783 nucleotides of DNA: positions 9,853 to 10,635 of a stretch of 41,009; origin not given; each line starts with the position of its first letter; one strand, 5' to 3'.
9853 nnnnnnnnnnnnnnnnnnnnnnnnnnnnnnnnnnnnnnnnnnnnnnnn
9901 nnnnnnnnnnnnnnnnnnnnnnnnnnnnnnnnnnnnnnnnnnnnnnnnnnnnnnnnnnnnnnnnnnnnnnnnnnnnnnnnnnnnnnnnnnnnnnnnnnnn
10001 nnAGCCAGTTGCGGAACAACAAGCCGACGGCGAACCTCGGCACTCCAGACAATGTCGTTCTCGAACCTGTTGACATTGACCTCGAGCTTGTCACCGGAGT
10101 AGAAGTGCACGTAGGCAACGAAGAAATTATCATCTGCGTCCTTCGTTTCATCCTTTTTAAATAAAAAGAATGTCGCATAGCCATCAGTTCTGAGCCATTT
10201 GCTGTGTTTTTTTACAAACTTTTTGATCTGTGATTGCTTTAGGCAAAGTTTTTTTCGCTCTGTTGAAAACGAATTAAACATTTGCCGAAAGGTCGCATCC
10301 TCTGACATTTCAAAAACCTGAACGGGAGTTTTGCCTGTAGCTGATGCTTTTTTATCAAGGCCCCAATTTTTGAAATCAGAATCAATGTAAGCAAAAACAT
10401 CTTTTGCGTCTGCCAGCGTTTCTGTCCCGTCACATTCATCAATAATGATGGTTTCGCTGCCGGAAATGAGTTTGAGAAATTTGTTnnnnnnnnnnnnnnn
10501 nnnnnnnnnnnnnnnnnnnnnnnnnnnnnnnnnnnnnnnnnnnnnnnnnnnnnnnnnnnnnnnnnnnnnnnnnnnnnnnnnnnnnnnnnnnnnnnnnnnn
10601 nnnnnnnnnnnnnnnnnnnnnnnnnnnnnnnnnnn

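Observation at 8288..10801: Complete diversity-generating retroelement with adenine-only TR/VR mismatch pattern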

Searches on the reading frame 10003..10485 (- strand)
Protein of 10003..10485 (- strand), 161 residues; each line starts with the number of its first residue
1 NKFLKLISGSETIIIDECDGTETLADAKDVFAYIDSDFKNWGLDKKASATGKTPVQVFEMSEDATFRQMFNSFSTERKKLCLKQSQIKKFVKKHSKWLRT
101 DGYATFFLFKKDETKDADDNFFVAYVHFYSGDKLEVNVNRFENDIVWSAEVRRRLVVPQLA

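Call 76: predict_structure(alignment_id=A4)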
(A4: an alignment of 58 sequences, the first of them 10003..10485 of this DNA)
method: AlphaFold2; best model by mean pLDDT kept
length: 161 residues; sequences in the alignment: 58
mean_pLDDT: 93.6   pTM: 0.90
mean pLDDT of the five models: 93.6, 93.1, 92.9, 92.4, 92.3
residues with pLDDT >= 90: 131; 70-90: 29; 50-70: 1; < 50: 0
segments of 3 or more residues with pLDDT < 50: none
pLDDT, mean of each block of 10 residues (from residue 1): 86 95 97 98 96 96 96 94 98 88 91 87 94 94 95 94 71
secondary structure, 60 per line:
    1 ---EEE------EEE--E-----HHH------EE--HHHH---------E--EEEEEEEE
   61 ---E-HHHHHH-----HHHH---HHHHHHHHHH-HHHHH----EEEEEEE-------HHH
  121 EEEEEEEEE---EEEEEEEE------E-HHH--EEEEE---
elements in order: E4-6 E13-15 H37-40 E53-60 H66-71 H77-80 H84-93 H95-99 E104-110 E121-129 E133-140 E154-158

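Call 80: fold_search(model_id=the predicted structure, library=pdb)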
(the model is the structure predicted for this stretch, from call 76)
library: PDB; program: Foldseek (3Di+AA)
matches with E <= 10: 195; with E <= 0.001: 0
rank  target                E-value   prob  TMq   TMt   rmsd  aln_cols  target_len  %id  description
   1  3j79_7                7.8e-01  0.05  0.16  0.23   9.5       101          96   10  Cryo-EM structure of the Plasmodium falciparum 80S ribosome bound to the anti-protozoan drug emetine, large subunit (released 2014-07-16)
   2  1lkk_A                8.8e-01  0.16  0.20  0.28   5.4        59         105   10  HUMAN P56-LCK TYROSINE KINASE SH2 DOMAIN IN COMPLEX WITH THE PHOSPHOTYROSYL PEPTIDE AC-PTYR-GLU-GLU-ILE (PYEEI PEPTIDE (released 1996-03-08)
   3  9gy7_E                9.3e-01  0.07  0.18  0.06  10.0        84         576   10  C. thermocellum UvrA-UvrB in complex with DNA with a fluorescein modification and AMPPNP (released 2025-12-24)
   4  1lcj_A                1.1e+00  0.14  0.20  0.29   5.2        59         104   10  SH2 (SRC HOMOLOGY-2) DOMAIN OF HUMAN P56-LCK TYROSINE KINASE COMPLEXED WITH THE 11 RESIDUE PHOSPHOTYROSYL PEPTIDE EPQP (released 1995-10-15)
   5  3wbr_G                1.2e+00  0.20  0.38  0.45   7.3       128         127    8  Crystal structure of carbohydrate recognition domain of Blood Dendritic Cell Antigen-2 (BDCA2) lectin (crystal form-3) (released 2013-12-25)
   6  8a0x_C                1.3e+00  0.10  0.23  0.31  10.1        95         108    6  Crystal structure of the HigB2-HigA2 tetramer in complex with operator DNA (released 2023-05-03)
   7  6e7d_T                1.3e+00  0.11  0.31  0.38   7.0       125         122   12  Structure of the inhibitory NKR-P1B receptor bound to the host-encoded ligand, Clr-b (released 2018-10-24)
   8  1lck_A                1.5e+00  0.12  0.19  0.19   5.1        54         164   11  SH3-SH2 DOMAIN FRAGMENT OF HUMAN P56-LCK TYROSINE KINASE COMPLEXED WITH THE 10 RESIDUE SYNTHETIC PHOSPHOTYROSYL PEPTID (released 1995-10-15)
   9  1ypq_B                1.5e+00  0.10  0.30  0.34   7.1       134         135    8  Human Oxidized Low Density Lipoprotein Receptor LOX-1 Dioxane Complex (released 2005-02-08)
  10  9iqm                  1.5e+00  0.02  0.12  0.15  12.1        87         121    8  CatM-L6S, a SnoaL-like protein in complex with substrate mimic L6S (released 2025-07-16)
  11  8wwc_C                1.6e+00  0.13  0.25  0.33   4.0        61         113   13  De novo design binder of HRAS -120-4 (released 2024-10-09)
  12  1cwd_L                1.7e+00  0.12  0.20  0.31   4.0        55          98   11  HUMAN P56LCK TYROSINE KINASE COMPLEXED WITH PHOSPHOPEPTIDE (released 1996-12-07)
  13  8a0x_D                1.7e+00  0.07  0.21  0.28  10.4        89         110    7  Crystal structure of the HigB2-HigA2 tetramer in complex with operator DNA (released 2023-05-03)
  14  8wwc_D                1.8e+00  0.15  0.24  0.34   3.6        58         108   12  De novo design binder of HRAS -120-4 (released 2024-10-09)
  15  6e7d_W                2.1e+00  0.07  0.29  0.36   6.5       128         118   13  Structure of the inhibitory NKR-P1B receptor bound to the host-encoded ligand, Clr-b (released 2018-10-24)
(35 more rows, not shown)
